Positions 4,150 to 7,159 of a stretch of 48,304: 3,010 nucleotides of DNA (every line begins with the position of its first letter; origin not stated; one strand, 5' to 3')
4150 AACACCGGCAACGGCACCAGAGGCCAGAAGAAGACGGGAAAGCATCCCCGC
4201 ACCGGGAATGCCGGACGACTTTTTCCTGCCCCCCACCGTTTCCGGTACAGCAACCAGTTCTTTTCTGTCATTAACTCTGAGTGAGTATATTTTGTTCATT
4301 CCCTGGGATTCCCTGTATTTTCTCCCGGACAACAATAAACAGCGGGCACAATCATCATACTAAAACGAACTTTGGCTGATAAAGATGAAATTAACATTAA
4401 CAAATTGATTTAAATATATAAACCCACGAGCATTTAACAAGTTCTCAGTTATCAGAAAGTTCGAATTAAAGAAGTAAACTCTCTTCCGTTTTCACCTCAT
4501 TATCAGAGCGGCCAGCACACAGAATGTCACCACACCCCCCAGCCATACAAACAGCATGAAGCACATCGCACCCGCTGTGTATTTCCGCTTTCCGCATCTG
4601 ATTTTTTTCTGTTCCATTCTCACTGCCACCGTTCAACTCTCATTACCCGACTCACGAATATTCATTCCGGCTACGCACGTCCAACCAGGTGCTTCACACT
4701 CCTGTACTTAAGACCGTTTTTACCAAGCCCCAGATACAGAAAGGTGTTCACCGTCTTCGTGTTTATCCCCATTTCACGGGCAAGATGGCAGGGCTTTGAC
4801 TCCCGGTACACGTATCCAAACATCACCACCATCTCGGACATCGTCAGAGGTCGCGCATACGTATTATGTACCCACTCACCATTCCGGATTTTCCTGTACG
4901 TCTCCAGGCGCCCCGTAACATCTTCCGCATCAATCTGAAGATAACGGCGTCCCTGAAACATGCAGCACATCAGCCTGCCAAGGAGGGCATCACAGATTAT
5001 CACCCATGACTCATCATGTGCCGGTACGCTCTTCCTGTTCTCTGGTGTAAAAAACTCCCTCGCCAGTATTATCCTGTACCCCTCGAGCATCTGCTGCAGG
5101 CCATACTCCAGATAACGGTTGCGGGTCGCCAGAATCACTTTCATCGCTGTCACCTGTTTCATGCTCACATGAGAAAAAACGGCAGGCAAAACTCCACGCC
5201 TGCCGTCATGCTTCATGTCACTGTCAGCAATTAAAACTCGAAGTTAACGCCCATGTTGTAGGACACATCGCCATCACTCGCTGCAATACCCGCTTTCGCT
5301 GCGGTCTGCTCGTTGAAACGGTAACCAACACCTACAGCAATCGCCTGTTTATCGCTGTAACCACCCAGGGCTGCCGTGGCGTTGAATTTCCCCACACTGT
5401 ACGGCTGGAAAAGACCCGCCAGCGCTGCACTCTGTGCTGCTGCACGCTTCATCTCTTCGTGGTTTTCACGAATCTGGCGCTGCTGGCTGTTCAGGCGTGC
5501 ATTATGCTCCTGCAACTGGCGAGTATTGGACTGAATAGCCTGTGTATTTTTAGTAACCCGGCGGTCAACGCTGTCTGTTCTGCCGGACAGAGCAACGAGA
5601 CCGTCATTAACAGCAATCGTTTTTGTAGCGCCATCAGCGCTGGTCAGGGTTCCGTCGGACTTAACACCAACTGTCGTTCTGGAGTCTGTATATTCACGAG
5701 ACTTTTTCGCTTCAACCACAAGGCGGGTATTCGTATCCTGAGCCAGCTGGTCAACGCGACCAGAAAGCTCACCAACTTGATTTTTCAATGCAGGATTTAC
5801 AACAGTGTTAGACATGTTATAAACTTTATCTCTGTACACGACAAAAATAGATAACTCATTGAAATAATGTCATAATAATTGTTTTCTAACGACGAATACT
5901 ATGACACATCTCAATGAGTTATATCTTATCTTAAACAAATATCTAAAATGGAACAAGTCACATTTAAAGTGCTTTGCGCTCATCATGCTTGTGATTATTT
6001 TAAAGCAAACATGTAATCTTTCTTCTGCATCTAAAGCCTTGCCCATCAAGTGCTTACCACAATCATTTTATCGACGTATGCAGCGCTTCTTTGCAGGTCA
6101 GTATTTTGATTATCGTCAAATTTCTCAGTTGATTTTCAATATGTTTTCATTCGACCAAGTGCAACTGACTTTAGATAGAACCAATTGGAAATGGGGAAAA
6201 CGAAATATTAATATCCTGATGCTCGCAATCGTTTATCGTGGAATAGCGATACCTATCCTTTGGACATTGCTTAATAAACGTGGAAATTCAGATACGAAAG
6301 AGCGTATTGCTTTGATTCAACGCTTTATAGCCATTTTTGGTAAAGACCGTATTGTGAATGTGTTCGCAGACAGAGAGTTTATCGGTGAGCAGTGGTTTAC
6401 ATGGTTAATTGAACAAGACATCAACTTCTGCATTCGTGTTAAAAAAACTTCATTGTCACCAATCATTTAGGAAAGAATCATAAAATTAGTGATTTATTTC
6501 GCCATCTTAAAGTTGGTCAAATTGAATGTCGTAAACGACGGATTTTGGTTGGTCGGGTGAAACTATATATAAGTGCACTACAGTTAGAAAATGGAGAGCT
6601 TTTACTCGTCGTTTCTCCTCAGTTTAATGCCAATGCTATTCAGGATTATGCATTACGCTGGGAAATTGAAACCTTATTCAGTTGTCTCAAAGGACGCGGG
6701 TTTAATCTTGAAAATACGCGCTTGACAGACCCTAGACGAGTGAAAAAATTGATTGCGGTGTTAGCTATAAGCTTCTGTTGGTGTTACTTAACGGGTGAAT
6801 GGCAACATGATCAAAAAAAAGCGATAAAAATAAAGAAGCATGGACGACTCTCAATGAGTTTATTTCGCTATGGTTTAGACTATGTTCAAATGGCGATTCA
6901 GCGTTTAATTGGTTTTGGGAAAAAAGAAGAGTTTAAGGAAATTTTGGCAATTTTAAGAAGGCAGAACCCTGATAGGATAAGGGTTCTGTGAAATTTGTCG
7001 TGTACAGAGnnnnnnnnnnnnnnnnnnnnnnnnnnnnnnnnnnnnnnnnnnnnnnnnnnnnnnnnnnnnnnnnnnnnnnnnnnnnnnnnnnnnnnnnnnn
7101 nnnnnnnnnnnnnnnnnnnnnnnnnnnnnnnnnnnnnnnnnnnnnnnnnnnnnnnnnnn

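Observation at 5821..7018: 1180-bp IS4-family element (ISAba1-like) splitting an Eib-like adhesin gene, with a reconstructable insertion event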

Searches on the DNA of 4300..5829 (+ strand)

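Call 6: search_dna_similar(query=window:4300-5829:+, collection=plasmids, mode=near, max_rows=25)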
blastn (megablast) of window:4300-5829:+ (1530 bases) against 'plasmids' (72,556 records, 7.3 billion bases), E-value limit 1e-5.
No match.

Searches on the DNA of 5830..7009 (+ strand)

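Call 4: search_dna_similar(query=window:5830-7009:+, collection=plasmids, mode=near, max_rows=30)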
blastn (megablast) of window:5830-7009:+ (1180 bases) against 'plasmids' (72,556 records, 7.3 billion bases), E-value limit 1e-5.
Records with a match: 828; places in all: 1184; records where one place covers at least 80% of the query: 774.
Best place of each record, by identity: >=99% 778; 95-99% 18; 90-95% 5; 80-90% 27.
By first word of the organism name: Acinetobacter 420; Escherichia 181; Salmonella 159; Klebsiella 23; Proteus 16; Shigella 8; Citrobacter 5; Pseudomonas 4; uncultured 3; Enterobacter 3; and 4 more.
By predicted mobility (MOB-suite, as given by PLSDB): conjugative 426; non-mobilizable 230; mobilizable 172.
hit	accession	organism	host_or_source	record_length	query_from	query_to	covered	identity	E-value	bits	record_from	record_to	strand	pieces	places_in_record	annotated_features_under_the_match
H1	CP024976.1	Escherichia coli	cell culture,the intestine membrane of ...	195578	1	1180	100%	100.0%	0e+0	2180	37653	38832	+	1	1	hypothetical protein (x2) | folP: Dihydropteroate synthase type-2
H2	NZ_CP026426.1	Acinetobacter sp. ACNIH1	-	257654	1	1180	100%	100.0%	0e+0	2180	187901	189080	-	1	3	IS4-like element ISAba1 family transposase | FAD-dependent oxidoreductase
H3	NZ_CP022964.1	Salmonella enterica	Chicken tissue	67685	1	1180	100%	100.0%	0e+0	2180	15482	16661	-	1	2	IS4-like element ISAba1 family transposase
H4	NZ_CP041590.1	Acinetobacter baumannii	Homo sapiens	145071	1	1180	100%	100.0%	0e+0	2180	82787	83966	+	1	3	IS4-like element ISAba1 family transposase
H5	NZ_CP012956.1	Acinetobacter baumannii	Homo sapiens,wound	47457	1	1180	100%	100.0%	0e+0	2180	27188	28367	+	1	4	IS4-like element ISAba1 family transposase | macro domain-containing protein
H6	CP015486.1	Acinetobacter baumannii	Homo sapiens,bodily fluid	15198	1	1180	100%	100.0%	0e+0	2180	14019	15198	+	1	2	transposase (x2)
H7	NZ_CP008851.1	Acinetobacter baumannii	Homo sapiens,Endotracheal Secretion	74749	1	1180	100%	100.0%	0e+0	2180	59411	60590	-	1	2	IS4-like element ISAba1 family transposase | type IIL restriction-modification enzyme MmeI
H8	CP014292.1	Acinetobacter baumannii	Homo sapiens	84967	1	1180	100%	100.0%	0e+0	2180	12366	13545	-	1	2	transposase (x2) | transglycosylase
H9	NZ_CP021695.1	Proteus mirabilis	-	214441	1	1180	100%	100.0%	0e+0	2180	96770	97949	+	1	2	IS4-like element ISAba1 family transposase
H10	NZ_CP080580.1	Acinetobacter lwoffii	cell culture,permafrost, Kolyma lowland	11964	1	1180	100%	100.0%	0e+0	2180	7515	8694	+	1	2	IS4-like element ISAba1 family transposase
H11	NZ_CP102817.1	Acinetobacter baumannii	Homo sapiens,cell culture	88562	1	1180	100%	100.0%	0e+0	2180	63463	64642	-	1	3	IS4-like element ISAba1 family transposase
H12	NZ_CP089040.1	Acinetobacter ursingii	Homo sapiens,Genome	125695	1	1180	100%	100.0%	0e+0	2180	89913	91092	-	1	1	IS4-like element ISAba1 family transposase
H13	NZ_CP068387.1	Salmonella enterica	Gallus gallus,Whole genome sequencing ...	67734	1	1180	100%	100.0%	0e+0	2180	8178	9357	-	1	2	IS4-like element ISAba1 family transposase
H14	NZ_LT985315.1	Escherichia coli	-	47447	1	1180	100%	100.0%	0e+0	2180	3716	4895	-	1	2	IS4-like element ISAba1 family transposase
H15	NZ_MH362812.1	Acinetobacter baumannii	Homo sapiens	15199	1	1180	100%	100.0%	0e+0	2180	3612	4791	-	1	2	IS4-like element ISAba1 family transposase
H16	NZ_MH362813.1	Acinetobacter baumannii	Homo sapiens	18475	1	1180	100%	100.0%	0e+0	2180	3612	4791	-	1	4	IS4-like element ISAba1 family transposase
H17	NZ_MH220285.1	Acinetobacter ursingii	Homo sapiens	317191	1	1180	100%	100.0%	0e+0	2180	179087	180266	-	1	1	IS4-like element ISAba1 family transposase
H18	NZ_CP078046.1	Acinetobacter lwoffii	whole organism,bedside rail in hospital ...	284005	1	1180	100%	100.0%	0e+0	2180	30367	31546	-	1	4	IS4-like element ISAba1 family transposase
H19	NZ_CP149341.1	Salmonella enterica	-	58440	1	1180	100%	100.0%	0e+0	2180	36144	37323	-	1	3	IS4-like element ISAba1 family transposase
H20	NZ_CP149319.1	Salmonella enterica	Pig,single cell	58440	1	1180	100%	100.0%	0e+0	2180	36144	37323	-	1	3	IS4-like element ISAba1 family transposase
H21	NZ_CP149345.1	Salmonella enterica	Pig,single cell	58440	1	1180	100%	100.0%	0e+0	2180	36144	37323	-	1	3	IS4-like element ISAba1 family transposase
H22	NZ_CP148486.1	Escherichia coli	Chicken,single cell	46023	1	1180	100%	100.0%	0e+0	2180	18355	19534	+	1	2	IS4-like element ISAba1 family transposase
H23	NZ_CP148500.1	Escherichia coli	-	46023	1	1180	100%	100.0%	0e+0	2180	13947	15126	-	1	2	IS4-like element ISAba1 family transposase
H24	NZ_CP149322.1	Salmonella enterica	Pig,single cell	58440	1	1180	100%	100.0%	0e+0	2180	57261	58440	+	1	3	IS4-like element ISAba1 family transposase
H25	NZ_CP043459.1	Acinetobacter baumannii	Homo sapiens,Skin/Wound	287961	1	1180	100%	100.0%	0e+0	2180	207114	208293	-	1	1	IS4-like element ISAba1 family transposase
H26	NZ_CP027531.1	Acinetobacter baumannii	-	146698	1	1180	100%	99.9%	0e+0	2174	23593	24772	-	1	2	IS4-like element ISAba1 family transposase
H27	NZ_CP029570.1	Acinetobacter baumannii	Homo sapiens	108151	1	1180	100%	99.9%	0e+0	2174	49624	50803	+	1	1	IS4-like element ISAba1 family transposase | hypothetical protein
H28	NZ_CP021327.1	Acinetobacter baumannii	-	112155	1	1180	100%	99.9%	0e+0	2174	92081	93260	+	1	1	IS4-like element ISAba1 family transposase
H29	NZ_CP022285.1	Acinetobacter baumannii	-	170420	1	1180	100%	99.9%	0e+0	2174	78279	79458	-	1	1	IS4-like element ISAba1 family transposase | sul2: sulfonamide resistant sul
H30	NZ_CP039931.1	Acinetobacter baumannii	Homo sapiens,blood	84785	1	1180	100%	99.9%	0e+0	2174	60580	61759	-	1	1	IS4-like element ISAba1 family transposase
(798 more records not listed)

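Call 5: search_dna_similar(query=window:5830-7009:+, collection=ecoli_genomes, mode=near, max_rows=30)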
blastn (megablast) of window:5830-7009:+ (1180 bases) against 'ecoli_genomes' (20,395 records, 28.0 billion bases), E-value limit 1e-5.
Records with a match: 207; places in all: 232; records where one place covers at least 80% of the query: 195.
Genomes with a match: 197 of 5426; with a place that covers at least 80% of the query: 187. Places per genome that has any: lowest 1, median 1, highest 6. On chromosomes: 39 places; on plasmids: 193.
Best place of each record, by identity: >=99% 206; 90-95% 1.
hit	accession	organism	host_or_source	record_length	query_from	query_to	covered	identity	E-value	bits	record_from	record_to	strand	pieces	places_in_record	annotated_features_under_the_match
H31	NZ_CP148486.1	Escherichia coli strain Z1323CEC0004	Chicken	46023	1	1180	100%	100.0%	0e+0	2180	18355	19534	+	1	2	IS4-like element ISAba1 family transposase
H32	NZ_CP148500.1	Escherichia coli strain Z1323CEC0002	Chicken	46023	1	1180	100%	100.0%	0e+0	2180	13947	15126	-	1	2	IS4-like element ISAba1 family transposase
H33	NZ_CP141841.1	Escherichia coli strain LA3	goose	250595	1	1180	100%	99.5%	0e+0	2166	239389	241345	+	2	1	IS4-like element ISAba1 family transposase | IS1-like element IS1A family transposase | IS4 family transposase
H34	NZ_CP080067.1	Escherichia coli strain 19SZHZ803Rt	Homo sapiens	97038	1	1180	100%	99.5%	0e+0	2163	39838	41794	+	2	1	IS4-like element ISAba1 family transposase | IS1-like element IS1A family transposase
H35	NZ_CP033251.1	Escherichia coli strain ECCHD184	chicken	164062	1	1180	100%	99.5%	0e+0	2146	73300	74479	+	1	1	IS4-like element ISAba1 family transposase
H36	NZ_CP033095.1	Escherichia coli strain CP53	pig feces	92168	1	1180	100%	99.5%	0e+0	2146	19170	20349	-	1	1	IS4-like element ISAba1 family transposase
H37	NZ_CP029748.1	Escherichia coli strain 2016C-3878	Homo sapiens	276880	1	1180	100%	99.5%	0e+0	2146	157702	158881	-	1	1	IS4-like element ISAba1 family transposase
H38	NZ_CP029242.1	Escherichia coli strain ECCRA-119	feces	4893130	1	1180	100%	99.5%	0e+0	2146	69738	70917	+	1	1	IS4-like element ISAba1 family transposase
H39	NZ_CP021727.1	Escherichia coli strain Combat11I9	Homo sapiens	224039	1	1180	100%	99.5%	0e+0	2146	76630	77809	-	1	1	IS4-like element ISAba1 family transposase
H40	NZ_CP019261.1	Escherichia coli strain 13C1065T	chicken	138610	1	1180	100%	99.5%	0e+0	2146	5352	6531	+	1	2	IS4-like element ISAba1 family transposase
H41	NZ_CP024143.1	Escherichia coli strain 14EC029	clinical patient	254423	1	1180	100%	99.5%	0e+0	2146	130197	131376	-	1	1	IS4-like element ISAba1 family transposase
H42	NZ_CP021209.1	Escherichia coli strain strain Z247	Homo sapiens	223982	1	1180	100%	99.5%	0e+0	2146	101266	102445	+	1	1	IS4-like element ISAba1 family transposase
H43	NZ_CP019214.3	Escherichia coli strain WCHEC050613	Sewage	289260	1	1180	100%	99.5%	0e+0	2146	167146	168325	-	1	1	IS4-like element ISAba1 family transposase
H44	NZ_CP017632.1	Escherichia coli strain SLK172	Homo sapiens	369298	1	1180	100%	99.5%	0e+0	2146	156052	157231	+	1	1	IS4-like element ISAba1 family transposase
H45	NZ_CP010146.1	Escherichia coli strain D5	dog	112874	1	1180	100%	99.5%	0e+0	2146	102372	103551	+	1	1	IS4-like element ISAba1 family transposase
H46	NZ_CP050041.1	Escherichia coli strain 63-2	broiler chicken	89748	1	1180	100%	99.5%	0e+0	2146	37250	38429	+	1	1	IS4-like element ISAba1 family transposase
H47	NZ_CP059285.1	Escherichia coli strain SY3626_hybrid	chicken meat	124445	1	1180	100%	99.5%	0e+0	2146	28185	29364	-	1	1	IS4-like element ISAba1 family transposase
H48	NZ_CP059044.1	Escherichia coli strain SY3626C1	chicken meat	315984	1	1180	100%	99.5%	0e+0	2146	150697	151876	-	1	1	IS4-like element ISAba1 family transposase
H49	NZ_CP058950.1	Escherichia coli strain SY3626C5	missing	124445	1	1180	100%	99.5%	0e+0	2146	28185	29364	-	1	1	IS4-like element ISAba1 family transposase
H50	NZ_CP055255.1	Escherichia coli strain AH01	chicken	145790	1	1180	100%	99.5%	0e+0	2146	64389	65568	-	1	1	IS4-like element ISAba1 family transposase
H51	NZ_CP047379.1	Escherichia coli strain CAU16175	swine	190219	1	1180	100%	99.5%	0e+0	2146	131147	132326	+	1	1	IS4-like element ISAba1 family transposase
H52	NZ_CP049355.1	Escherichia coli strain T28R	pet dog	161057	1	1180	100%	99.5%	0e+0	2146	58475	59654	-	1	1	IS4-like element ISAba1 family transposase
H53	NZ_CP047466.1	Escherichia coli strain ZF34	a feces sample of swine origin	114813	1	1180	100%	99.5%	0e+0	2146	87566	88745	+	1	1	IS4-like element ISAba1 family transposase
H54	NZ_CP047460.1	Escherichia coli strain ZF31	a feces sample of swine origin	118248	1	1180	100%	99.5%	0e+0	2146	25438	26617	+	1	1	IS4-like element ISAba1 family transposase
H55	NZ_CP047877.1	Escherichia coli strain LD22-1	feces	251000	1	1180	100%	99.5%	0e+0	2146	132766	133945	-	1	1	IS4-like element ISAba1 family transposase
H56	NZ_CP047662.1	Escherichia coli strain LD93-1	feces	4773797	1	1180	100%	99.5%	0e+0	2146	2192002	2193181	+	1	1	IS4-like element ISAba1 family transposase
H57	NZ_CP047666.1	Escherichia coli strain LD26-1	feces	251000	1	1180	100%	99.5%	0e+0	2146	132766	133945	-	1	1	IS4-like element ISAba1 family transposase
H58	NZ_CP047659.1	Escherichia coli strain LD39-1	feces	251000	1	1180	100%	99.5%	0e+0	2146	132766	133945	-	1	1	IS4-like element ISAba1 family transposase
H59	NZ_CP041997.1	Escherichia coli strain AR Bank #0349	Homo sapiens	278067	1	1180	100%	99.5%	0e+0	2146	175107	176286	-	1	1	IS4-like element ISAba1 family transposase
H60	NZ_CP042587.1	Escherichia coli strain LD91-1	feces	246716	1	1180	100%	99.5%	0e+0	2146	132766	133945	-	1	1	IS4-like element ISAba1 family transposase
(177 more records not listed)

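Call 21: get_annotated_region(hit=H31, flank=6000)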
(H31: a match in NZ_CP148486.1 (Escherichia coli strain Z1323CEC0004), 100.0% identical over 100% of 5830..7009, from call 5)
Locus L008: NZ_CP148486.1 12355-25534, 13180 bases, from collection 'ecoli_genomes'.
description: Escherichia coli strain Z1323CEC0004 plasmid pZ1323CEC0004-4, complete sequence
organism: Escherichia coli strain Z1323CEC0004 (NCBI taxid 562)
replicon: plasmid pZ1323CEC0004-4; assembly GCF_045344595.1
host: Chicken; source: -; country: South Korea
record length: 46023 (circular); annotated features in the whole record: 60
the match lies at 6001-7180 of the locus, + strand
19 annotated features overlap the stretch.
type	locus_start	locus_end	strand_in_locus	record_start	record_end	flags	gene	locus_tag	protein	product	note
CDS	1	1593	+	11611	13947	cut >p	-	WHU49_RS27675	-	VirB3 family type IV secretion system protein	incomplete; partial in the middle of a contig; missing C-terminus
CDS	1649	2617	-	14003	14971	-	-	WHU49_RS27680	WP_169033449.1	IS5-like element IS903B family transposase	-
CDS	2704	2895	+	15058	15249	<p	-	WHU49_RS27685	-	arsenical resistance protein ArsH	incomplete; partial in the middle of a contig; missing N-terminus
CDS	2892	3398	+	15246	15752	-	-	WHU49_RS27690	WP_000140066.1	arsenate reductase ArsC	-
CDS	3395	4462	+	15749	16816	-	arsB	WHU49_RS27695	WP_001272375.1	ACR3 family arsenite efflux transporter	-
CDS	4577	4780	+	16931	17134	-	-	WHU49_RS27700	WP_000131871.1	hypothetical protein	-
CDS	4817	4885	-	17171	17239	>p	-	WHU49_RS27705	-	type I toxin-antitoxin system ptaRNA1 family toxin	incomplete; partial in the middle of a contig; missing N-terminus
CDS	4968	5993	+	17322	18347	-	istA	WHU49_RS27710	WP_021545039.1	IS21-like element ISEc57 family transposase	-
CDS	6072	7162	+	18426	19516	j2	-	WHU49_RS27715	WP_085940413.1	IS4-like element ISAba1 family transposase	programmed frameshift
CDS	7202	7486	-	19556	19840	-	-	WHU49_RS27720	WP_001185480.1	hypothetical protein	-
CDS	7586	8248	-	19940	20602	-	-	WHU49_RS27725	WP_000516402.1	division plane positioning ATPase MipZ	-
CDS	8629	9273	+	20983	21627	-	-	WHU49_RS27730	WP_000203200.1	recombinase family protein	-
CDS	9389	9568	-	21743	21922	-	-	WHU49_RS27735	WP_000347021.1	hypothetical protein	-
CDS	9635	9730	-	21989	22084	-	dqlB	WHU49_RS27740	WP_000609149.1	DinQ-like type I toxin DqlB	-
CDS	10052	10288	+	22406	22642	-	-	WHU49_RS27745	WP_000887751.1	hypothetical protein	-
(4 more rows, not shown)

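Call 36: get_annotated_region(hit=H38, flank=4000)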
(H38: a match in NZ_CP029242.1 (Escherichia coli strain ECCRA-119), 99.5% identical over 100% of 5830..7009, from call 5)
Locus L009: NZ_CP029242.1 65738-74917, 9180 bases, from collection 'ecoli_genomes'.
description: Escherichia coli strain ECCRA-119 chromosome, complete genome
organism: Escherichia coli strain ECCRA-119 (NCBI taxid 562)
replicon: chromosome; assembly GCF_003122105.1
host: -; source: feces; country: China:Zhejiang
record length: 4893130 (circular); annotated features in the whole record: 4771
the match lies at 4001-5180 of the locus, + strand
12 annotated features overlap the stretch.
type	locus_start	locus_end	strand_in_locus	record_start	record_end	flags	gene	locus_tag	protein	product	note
CDS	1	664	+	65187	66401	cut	floR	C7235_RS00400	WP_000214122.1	chloramphenicol/florfenicol efflux MFS transporter FloR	-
CDS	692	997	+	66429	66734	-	-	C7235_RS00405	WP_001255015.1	LysR family transcriptional regulator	-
CDS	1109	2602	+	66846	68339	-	-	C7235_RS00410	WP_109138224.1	IS91-like element ISCR2 family transposase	-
CDS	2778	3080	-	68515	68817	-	-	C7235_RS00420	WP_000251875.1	phosphoglucosamine mutase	-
CDS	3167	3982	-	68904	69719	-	sul2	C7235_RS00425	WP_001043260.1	sulfonamide-resistant dihydropteroate synthase Sul2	-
CDS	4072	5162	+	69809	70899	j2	-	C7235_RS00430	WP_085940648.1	IS4-like element ISAba1 family transposase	programmed frameshift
CDS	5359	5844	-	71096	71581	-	-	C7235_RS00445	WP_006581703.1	hypothetical protein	-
CDS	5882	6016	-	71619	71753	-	-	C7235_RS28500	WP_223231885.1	phenol hydroxylase subunit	-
CDS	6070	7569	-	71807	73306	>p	-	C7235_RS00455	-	Tn3 family transposase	incomplete; partial in the middle of a contig; missing N-terminus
CDS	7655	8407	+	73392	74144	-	-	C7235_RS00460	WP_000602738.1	IS6 family transposase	-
CDS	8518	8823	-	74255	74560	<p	-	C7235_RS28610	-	AAC(3) family N-acetyltransferase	incomplete; partial in the middle of a contig; missing C-terminus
CDS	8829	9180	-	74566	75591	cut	aph(4)-Ia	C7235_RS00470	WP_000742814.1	aminoglycoside O-phosphotransferase APH(4)-Ia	-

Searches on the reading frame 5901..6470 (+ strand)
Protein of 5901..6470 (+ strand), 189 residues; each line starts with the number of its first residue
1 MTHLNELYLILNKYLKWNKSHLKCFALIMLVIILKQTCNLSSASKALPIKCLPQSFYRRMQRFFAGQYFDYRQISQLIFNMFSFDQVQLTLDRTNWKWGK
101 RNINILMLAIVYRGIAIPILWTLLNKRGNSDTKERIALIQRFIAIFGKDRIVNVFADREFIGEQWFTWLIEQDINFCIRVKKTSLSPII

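Call 15: search_protein_families(library=pfam, proteins=[window:5901-6470:+])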
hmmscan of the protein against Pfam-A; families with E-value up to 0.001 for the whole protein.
window:5901-6470:+ (189 aa): 1 family
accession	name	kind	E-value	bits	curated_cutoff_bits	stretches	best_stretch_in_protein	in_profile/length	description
PF01609.27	DDE_Tnp_1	-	1.3e-06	28.8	23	1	92-183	10-109/200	Transposase DDE domain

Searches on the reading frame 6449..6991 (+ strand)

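Call 15: search_protein_families(library=pfam, proteins=[window:6449-6991:+])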
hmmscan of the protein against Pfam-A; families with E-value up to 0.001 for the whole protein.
window:6449-6991:+ (180 aa): 1 family
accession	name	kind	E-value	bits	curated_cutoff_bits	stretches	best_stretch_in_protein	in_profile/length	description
PF01609.27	DDE_Tnp_1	-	3e-06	27.6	23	1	65-109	155-198/200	Transposase DDE domain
